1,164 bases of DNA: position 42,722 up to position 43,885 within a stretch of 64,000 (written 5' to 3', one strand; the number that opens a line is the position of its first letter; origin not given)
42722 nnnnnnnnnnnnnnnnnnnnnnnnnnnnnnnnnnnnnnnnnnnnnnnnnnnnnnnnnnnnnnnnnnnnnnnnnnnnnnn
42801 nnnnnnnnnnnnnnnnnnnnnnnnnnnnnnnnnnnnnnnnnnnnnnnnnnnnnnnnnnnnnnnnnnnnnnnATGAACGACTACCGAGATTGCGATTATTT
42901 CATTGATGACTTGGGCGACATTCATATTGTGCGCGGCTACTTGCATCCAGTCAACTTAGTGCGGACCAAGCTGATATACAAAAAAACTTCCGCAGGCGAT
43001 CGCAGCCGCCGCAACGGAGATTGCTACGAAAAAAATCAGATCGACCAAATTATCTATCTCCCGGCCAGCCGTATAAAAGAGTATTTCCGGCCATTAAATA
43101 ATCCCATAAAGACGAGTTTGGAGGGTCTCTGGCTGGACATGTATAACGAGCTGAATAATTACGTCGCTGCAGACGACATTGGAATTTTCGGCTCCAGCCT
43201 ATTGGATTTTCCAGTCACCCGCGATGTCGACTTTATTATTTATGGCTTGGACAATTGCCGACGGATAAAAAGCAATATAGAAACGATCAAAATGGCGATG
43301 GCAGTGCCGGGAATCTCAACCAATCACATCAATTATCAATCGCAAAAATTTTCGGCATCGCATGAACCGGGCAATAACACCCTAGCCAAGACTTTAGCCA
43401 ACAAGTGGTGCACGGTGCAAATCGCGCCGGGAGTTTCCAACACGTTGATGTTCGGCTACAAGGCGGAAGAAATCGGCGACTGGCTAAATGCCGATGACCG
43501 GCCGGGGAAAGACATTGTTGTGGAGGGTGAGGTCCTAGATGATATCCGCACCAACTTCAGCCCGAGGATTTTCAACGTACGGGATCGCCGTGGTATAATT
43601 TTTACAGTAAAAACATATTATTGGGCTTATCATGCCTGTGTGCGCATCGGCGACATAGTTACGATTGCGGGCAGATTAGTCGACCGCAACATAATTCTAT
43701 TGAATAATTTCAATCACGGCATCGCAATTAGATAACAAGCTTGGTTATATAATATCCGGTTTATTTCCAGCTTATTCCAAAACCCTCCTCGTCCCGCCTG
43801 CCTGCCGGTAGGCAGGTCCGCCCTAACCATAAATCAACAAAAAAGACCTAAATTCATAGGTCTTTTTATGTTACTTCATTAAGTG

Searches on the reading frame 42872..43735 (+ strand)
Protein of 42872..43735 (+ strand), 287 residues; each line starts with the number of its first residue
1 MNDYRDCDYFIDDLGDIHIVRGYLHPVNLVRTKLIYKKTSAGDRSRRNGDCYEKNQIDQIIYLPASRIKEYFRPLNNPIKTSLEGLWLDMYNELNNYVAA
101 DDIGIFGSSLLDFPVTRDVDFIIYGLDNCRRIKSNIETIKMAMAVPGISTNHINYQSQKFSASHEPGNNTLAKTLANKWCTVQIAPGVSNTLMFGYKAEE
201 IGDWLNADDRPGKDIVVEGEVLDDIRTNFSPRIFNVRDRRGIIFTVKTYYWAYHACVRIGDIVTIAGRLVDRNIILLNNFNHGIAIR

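Call 3: search_protein_families(library=pfam, proteins=[window:42872-43735:+], max_evalue=0.1)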
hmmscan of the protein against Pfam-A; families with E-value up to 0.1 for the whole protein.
window:42872-43735:+ (287 aa): 0 families

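Call 4: search_protein_families(library=ncbifam, proteins=[window:42872-43735:+], max_evalue=0.1)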
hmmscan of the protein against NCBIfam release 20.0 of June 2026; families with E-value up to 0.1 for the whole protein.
window:42872-43735:+ (287 aa): 0 families

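Call 5: search_protein_families(library=padloc, proteins=[window:42872-43735:+], max_evalue=0.1)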
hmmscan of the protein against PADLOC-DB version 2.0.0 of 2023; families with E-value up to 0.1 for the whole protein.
window:42872-43735:+ (287 aa): 0 families

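Call 6: search_solved_structures(query=window:42872-43735:+, max_evalue=10, show_alignments=2)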
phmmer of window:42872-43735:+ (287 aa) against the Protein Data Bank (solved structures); distinct sequences matched with E-value up to 10: 0.

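Call 9: find_homologous_proteins(query=window:42872-43735:+, max_evalue=0.001)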
Query window:42872-43735:+ (287 aa): 6 proteins with E <= 0.001 among 363 candidates.
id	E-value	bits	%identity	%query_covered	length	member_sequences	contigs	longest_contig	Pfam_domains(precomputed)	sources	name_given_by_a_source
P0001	1.7e-194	663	100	100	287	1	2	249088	-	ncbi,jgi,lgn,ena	ncbi:MAG: hypothetical protein WC668_00205 [Patescibacteria group bacterium]|jgi:predicted nucleotid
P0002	5.6e-124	431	64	100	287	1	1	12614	-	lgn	-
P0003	8.8e-118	411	62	99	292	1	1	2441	-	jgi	jgi:predicted nucleotidyltransferase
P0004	1.8e-113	397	58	99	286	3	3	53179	-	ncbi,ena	-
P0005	1.1e-61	227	40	99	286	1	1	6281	-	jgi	jgi:predicted nucleotidyltransferase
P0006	1.3e-55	207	51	66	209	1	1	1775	-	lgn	-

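Call 10: find_encoding_contigs(protein=P0004, flank=8000, max_places=3)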
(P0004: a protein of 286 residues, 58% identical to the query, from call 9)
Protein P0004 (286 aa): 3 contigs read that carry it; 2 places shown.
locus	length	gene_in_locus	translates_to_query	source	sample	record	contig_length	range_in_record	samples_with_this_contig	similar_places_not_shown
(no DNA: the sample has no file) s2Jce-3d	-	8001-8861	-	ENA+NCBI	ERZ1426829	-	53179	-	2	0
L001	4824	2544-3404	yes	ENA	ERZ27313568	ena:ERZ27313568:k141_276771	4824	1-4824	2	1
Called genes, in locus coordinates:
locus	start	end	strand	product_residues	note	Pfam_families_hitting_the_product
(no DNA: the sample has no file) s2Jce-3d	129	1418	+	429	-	PF05697:Trigger_N, PF00254:FKBP_C, PF05698:Trigger_C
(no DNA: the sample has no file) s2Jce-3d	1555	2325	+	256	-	PF00149:Metallophos, PF12850:Metallophos_2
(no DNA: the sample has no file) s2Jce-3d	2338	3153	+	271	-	PF00069:Pkinase, PF07714:PK_Tyr_Ser-Thr, PF01636:APH (faint)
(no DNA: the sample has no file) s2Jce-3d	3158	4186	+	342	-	-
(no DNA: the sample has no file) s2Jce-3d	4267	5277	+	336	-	PF00224:PK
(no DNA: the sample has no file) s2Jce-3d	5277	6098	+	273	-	PF04055:Radical_SAM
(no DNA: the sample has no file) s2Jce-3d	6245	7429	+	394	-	PF00919:UPF0004, PF04055:Radical_SAM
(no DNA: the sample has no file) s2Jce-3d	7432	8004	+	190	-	PF06414:Zeta_toxin (faint), PF13207:AAA_17 (weak), PF13238:AAA_18 (weak), PF13671:AAA_33 (weak)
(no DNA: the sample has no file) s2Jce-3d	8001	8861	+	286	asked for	-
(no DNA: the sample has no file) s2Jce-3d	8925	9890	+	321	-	PF01073:3Beta_HSD, PF01370:Epimerase, PF02719:Polysacc_synt_2, PF04321:RmlD_sub_bind, PF05368:NmrA, PF13460:NAD_binding_10, PF16363:GDP_Man_Dehyd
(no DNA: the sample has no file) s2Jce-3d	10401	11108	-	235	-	PF00702:Hydrolase, PF12710:HAD, PF13419:HAD_2 (faint)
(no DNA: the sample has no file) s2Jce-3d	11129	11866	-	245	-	PF01978:TrmB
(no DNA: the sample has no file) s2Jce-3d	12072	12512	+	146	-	-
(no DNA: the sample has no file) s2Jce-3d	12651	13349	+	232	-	-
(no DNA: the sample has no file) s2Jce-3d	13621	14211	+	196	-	-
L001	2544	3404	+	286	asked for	-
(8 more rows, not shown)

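Call 11: find_encoding_contigs(protein=P0002, flank=8000, max_places=3)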
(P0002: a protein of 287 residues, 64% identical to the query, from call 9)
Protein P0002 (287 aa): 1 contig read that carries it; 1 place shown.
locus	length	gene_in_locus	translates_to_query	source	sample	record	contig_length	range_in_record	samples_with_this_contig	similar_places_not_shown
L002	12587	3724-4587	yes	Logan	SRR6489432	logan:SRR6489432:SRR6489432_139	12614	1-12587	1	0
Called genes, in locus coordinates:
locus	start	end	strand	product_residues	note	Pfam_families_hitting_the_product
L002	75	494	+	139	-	-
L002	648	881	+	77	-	-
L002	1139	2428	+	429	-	PF05697:Trigger_N, PF00254:FKBP_C, PF05698:Trigger_C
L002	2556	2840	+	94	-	PF00919:UPF0004 (weak)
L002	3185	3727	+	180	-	-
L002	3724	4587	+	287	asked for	-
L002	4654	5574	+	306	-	PF01073:3Beta_HSD, PF01370:Epimerase, PF02719:Polysacc_synt_2, PF04321:RmlD_sub_bind, PF07993:NAD_binding_4 (faint), PF13460:NAD_binding_10, PF16363:GDP_Man_Dehyd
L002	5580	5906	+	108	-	-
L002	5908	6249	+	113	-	-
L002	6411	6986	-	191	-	PF01978:TrmB (weak)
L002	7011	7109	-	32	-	-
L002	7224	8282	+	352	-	PF02661:Fic, PF12802:MarR_2 (weak)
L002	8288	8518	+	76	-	PF22548:AEP-TOTE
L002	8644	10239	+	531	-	PF22548:AEP-TOTE (weak), PF00176:SNF2-rel_dom (faint), PF00270:DEAD, PF04851:ResIII, PF18766:SWI2_SNF2 (weak), PF00271:Helicase_C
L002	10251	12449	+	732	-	PF00270:DEAD, PF04851:ResIII (weak), PF00271:Helicase_C, PF16124:RecQ_Zn_bind, PF09382:RQC, PF00570:HRDC, PF14493:HTH_40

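Call 12: find_encoding_contigs(protein=P0005, flank=8000, max_places=3)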
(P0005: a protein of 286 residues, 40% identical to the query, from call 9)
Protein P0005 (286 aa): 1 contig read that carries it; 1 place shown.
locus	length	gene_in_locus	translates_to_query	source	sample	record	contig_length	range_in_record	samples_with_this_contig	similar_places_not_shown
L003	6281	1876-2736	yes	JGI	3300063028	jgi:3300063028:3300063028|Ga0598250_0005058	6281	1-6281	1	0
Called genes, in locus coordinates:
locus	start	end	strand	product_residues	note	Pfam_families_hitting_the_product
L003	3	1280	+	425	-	?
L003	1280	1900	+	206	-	PF13238:AAA_18, PF13671:AAA_33 (faint)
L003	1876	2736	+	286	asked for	-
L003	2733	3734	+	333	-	PF00300:His_Phos_1, PF00293:NUDIX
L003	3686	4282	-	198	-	-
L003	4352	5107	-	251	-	PF02535:Zip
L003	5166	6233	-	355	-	-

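Call 25: search_protein_representatives(alignment_id=A1)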
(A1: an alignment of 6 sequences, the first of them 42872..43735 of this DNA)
Query: 6 sequences, 285 profile positions. Proteins with E-value up to 0.001 (for the whole library): 231; up to 1e-10: 97; up to 1e-30: 51. The best 150 are listed.
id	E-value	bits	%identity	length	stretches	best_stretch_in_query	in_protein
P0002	3.1e-150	515.5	-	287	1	2-284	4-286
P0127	1.2e-95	336.4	-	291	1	1-284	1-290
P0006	1.6e-92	326.1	-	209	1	17-227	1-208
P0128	1.9e-91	322.7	-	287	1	1-284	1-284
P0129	5.4e-76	271.9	-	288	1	1-283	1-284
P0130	1.7e-69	250.6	-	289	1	4-284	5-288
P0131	1.1e-67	244.6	-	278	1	2-284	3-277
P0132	3.0e-64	233.4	-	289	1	3-284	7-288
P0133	2.4e-63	230.4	-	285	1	4-282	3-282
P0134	7.2e-63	228.9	-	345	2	49-284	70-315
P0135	1.8e-62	227.5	-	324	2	59-284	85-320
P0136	4.2e-61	223.1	-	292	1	1-279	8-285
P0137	3.8e-60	220.0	-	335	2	54-284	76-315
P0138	2.0e-59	217.5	-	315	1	2-284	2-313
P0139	1.7e-55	204.7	-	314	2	61-284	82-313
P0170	2.6e-32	128.6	-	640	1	7-283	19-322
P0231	4.8e-09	52.3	-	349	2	85-265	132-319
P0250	2.2e-07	46.8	-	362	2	57-267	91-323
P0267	2.8e-06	43.2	-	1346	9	82-110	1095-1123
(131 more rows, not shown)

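Call 27: predict_structure(alignment_id=A1)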
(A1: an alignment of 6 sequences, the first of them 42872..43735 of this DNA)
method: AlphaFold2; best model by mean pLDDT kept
length: 287 residues; sequences in the alignment: 6
mean_pLDDT: 87.5   pTM: 0.83
mean pLDDT of the five models: 87.5, 82.9, 80.3, 80.0, 73.1
residues with pLDDT >= 90: 131; 70-90: 149; 50-70: 6; < 50: 1
segments of 3 or more residues with pLDDT < 50: none
pLDDT, mean of each block of 10 residues (from residue 1): 77 94 81 93 91 86 92 87 86 93 87 77 93 92 85 86 84 88 78 87 79 93 91 94 92 81 95 88 91
secondary structure, 60 per line:
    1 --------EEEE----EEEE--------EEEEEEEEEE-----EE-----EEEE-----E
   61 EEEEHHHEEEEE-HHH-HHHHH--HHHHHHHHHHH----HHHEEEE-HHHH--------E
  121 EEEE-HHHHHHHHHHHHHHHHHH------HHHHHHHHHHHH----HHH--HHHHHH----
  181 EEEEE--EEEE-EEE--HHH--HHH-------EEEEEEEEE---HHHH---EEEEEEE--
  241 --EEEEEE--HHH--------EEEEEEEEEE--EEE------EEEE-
elements in order: E9-12 E17-20 E29-38 E51-54 E60-64 E68-72 H78-82 H85-95 E103-106 H108-111 E120-124 H126-143 H150-161 H171-176 E181-185 E188-191 E193-195 E213-221 H225-228 E232-238 E243-248 E262-271 E274-276 E283-286

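Call 29: search_protein_families(library=pfam, alignment_id=A4, max_evalue=0.01)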
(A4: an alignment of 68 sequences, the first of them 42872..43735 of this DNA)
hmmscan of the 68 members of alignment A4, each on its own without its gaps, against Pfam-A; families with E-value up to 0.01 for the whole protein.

A. member 1, window:42872-43735:+ (287 aa): 0 families

B. families by the number of members that match (of 68 scanned): 5 families
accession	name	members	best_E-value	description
PF01909.29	NTP_transf_2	17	9.1e-10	Nucleotidyltransferase domain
PF18765.7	Polbeta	8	0.00014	Polymerase beta, Nucleotidyltransferase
PF22600.2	MTPAP-like_central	7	6.2e-06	Poly(A) RNA polymerase, mitochondrial-like, central palm domain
PF14091.12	DUF4269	1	0.0022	Domain of unknown function (DUF4269)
PF11411.13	DNA_ligase_IV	1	0.006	DNA ligase IV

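Call 32: fold_search(model_id=the predicted structure, library=pdb)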
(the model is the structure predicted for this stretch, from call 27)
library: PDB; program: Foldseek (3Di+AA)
matches with E <= 10: 799; with E <= 0.001: 0
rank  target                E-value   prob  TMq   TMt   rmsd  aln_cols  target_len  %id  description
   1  6imn_A                1.8e-03  0.44  0.17  0.13  17.9       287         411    9  The crystal structure of AsfvLIG:CT2 complex (released 2019-02-27)
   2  4ql5_A                2.9e-03  1.00  0.18  0.62   4.0        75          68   23  Crystal structure of translation initiation factor IF-1 from Streptococcus pneumoniae TIGR4 (released 2014-07-02)
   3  9qc3                  3.1e-03  1.00  0.22  0.14   3.6        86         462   21  CRYSTAL STRUCTURE OF LYSYL-TRNA SYNTHETASE FROM Mycobacterium tuberculosis COMPLEXED WITH L-LYSINE AND INHIBITOR DDD0199 (released 2025-08-13)
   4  1k8g_A                3.1e-03  0.57  0.21  0.22  14.2       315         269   11  Crystal Structure of the N-terminal domain of Oxytricha nova telomere end binding protein alpha subunit both uncomplex (released 2001-12-20)
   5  9qc4                  3.9e-03  1.00  0.22  0.14   3.8        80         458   22  CRYSTAL STRUCTURE OF LYSYL-TRNA SYNTHETASE FROM Mycobacterium tuberculosis COMPLEXED WITH L-LYSINE AND INHIBITOR DDD0186 (released 2025-08-13)
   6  9qbr                  6.0e-03  1.00  0.22  0.15   3.6        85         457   21  CRYSTAL STRUCTURE OF LYSYL-TRNA SYNTHETASE FROM Mycobacterium tuberculosis COMPLEXED WITH L-LYSINE AND INHIBITOR DDD0199 (released 2025-08-13)
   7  6imj_B                6.3e-03  0.21  0.18  0.13  19.5       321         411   10  The crystal structure of Se-AsfvLIG:DNA complex (released 2019-02-27)
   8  9h9h_X                6.7e-03  1.00  0.19  0.61   4.3        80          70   19  Complex 1 30S-IF1-IF2-IF3-GE81112 (released 2025-08-06)
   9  4ql5_B                6.7e-03  1.00  0.17  0.58   5.3        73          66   22  Crystal structure of translation initiation factor IF-1 from Streptococcus pneumoniae TIGR4 (released 2014-07-02)
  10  6aqh_B                6.7e-03  0.97  0.23  0.14  10.3       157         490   13  Crystal Structure of Lysyl-tRNA Synthetase from Mycobacterium thermoresistibile complexed with L-lysine and Cladospori (released 2017-08-30)
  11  1k8g_B                7.1e-03  0.44  0.20  0.21  15.3       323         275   10  Crystal Structure of the N-terminal domain of Oxytricha nova telomere end binding protein alpha subunit both uncomplex (released 2001-12-20)
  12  6y57_SL               7.6e-03  0.77  0.15  0.28  11.7       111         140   14  Structure of human ribosome in hybrid-PRE state (released 2020-04-15)
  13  1ph2_A                7.6e-03  0.44  0.21  0.14  14.9       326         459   11  CRYSTAL STRUCTURE OF THE OXYTRICHA NOVA TELOMERE END-BINDING PROTEIN COMPLEXED WITH NONCOGNATE SSDNA GGGGTTTTG (released 2003-06-17)
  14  4d05_A                8.0e-03  0.63  0.20  0.21  17.9       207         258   12  Structure and activity of a minimal-type ATP-dependent DNA ligase from a psychrotolerant bacterium (released 2014-11-12)
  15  2i0q_A                8.0e-03  0.44  0.21  0.14  14.6       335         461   11  Crystal structure of a telomere single-strand DNA-protein complex from O. nova with full-length alpha and beta telomer (released 2006-08-22)
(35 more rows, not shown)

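Call 35: find_related_loci(query=A2, collection=genome_contigs, flank=8000)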
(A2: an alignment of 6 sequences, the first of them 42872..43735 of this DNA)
Query A2 (287 aa) in genome_contigs; peptide patterns used: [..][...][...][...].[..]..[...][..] (x = any residue, [..] = any of these).
109 stretches matched a pattern; 12 encode a relative of the query (tblastn E <= 1e-3); 12 distinct loci.
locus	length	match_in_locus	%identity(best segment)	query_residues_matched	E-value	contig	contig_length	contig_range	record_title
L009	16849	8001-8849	58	4-286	1e-117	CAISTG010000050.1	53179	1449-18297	MAG: Candidatus Buchananbacteria bacterium isolate MJ-time_bin-7222 genome assembly, contig: bin-7222:50/66, whole genom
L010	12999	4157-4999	40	4-284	1e-65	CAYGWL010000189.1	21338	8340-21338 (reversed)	MAG TPA_asm: uncultured Methanosarcinales archaeon isolate ERP119294_co2_8 genome assembly, contig: k141_2095437, whole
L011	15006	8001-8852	35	6-287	1e-47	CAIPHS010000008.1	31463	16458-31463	uncultured Candidatus Woesearchaeota archaeon isolate AlinenSediments_bin-1632 genome assembly, contig: bin-1632:08/13,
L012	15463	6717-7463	31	34-285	2e-28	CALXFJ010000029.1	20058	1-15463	MAG: uncultured Clostridia bacterium isolate BRZ_HH__bin58 genome assembly, contig: BRZ_HH__NODE_2561_length_20058_cov_3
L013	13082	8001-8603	32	80-285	3e-24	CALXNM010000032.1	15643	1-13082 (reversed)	MAG: uncultured Clostridia bacterium isolate BRZ_MF__bin81 genome assembly, contig: BRZ_MF__NODE_4028_length_15643_cov_6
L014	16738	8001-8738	29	35-284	1e-23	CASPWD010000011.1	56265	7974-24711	MAG: uncultured Bacilli bacterium isolate extra-ERR2497918.26_1677795665 genome assembly, contig: NODE_145_length_56265_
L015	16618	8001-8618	32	52-263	6e-22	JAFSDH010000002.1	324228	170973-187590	MAG: Bacilli bacterium isolate RGIG3038 Goat_Rectum-4__c139, whole genome shotgun sequence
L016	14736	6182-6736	30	80-272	2e-18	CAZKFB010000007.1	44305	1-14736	MAG TPA_asm: uncultured Muribaculaceae bacterium isolate SRP287540_co1_264 genome assembly, contig: NODE_785_length_4430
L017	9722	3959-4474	32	106-287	4e-17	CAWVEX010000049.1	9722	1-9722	MAG: Bacillota bacterium isolate metabat2_XCR1_HOM_6737_bwa.43 MAG genome assembly, contig: k87_568511, whole genome sho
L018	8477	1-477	29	103-267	5e-15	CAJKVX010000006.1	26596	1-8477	MAG TPA_asm: uncultured Clostridiales bacterium isolate ERR321576-bin.26 genome assembly, contig: NODE_1402_length_26596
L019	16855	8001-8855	33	5-286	2e-35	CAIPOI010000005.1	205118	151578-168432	uncultured archaeon isolate LaPlata_bin-1599 genome assembly, contig: bin-1599:5/8, whole genome shotgun sequence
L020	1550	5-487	28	113-279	3e-12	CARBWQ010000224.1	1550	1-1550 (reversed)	MAG TPA_asm: uncultured Eubacteriales bacterium isolate MGBC121240 genome assembly, contig: MGBC121240.224, whole genome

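Call 38: search_protein_families(library=padloc, proteins=[L014:6162-6752:+, L014:6727-7905:+, L014:7905-8852:+, L016:4250-4807:+, L016:4788-5960:+, L016:5957-6823:+], max_evalue=0.01)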
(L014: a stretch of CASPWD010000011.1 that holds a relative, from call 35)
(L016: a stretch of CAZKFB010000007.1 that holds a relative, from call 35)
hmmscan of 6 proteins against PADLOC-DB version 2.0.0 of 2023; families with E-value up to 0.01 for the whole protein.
L014:6162-6752:+ (196 aa): 8 families
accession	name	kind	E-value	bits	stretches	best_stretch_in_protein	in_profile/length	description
PDLC04140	mad8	-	2.8e-05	21.8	1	11-88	26-100/314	mads_8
PDLC05079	PDC-S73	-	0.00042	17.2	1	6-35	186-214/752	-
PDLC04232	IetA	-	0.00062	17.3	1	8-39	113-143/330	-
PDLC02196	IetA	-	0.00074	17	1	9-41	120-151/374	-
PDLC02195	IetA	-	0.00083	16.7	1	12-41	137-166/395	-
PDLC02911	VakA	-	0.0012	17.5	1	13-174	3-137/163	-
PDLC00915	TRIP13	-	0.0029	15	1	14-34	65-85/302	TRIP13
PDLC02372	Nhi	-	0.0034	14.1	0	6-150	193-312/470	-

L014:6727-7905:+ (392 aa): 1 family
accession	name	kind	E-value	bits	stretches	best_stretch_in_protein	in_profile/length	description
PDLC04134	mad2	-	0.0017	15.3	1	14-194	331-485/492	mads_2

L014:7905-8852:+ (315 aa): 0 families

L016:4250-4807:+ (185 aa): 4 families
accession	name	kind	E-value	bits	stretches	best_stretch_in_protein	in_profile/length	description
PDLC05079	PDC-S73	-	0.00023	18.1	1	3-43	192-231/752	-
PDLC00915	TRIP13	-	0.0024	15.3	1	4-25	65-86/302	TRIP13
PDLC04140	mad8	-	0.0054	14.3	1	1-32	26-61/314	mads_8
PDLC02911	VakA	-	0.0072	14.9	0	1-66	1-64/163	-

L016:4788-5960:+ (390 aa): 0 families

L016:5957-6823:+ (288 aa): 0 families
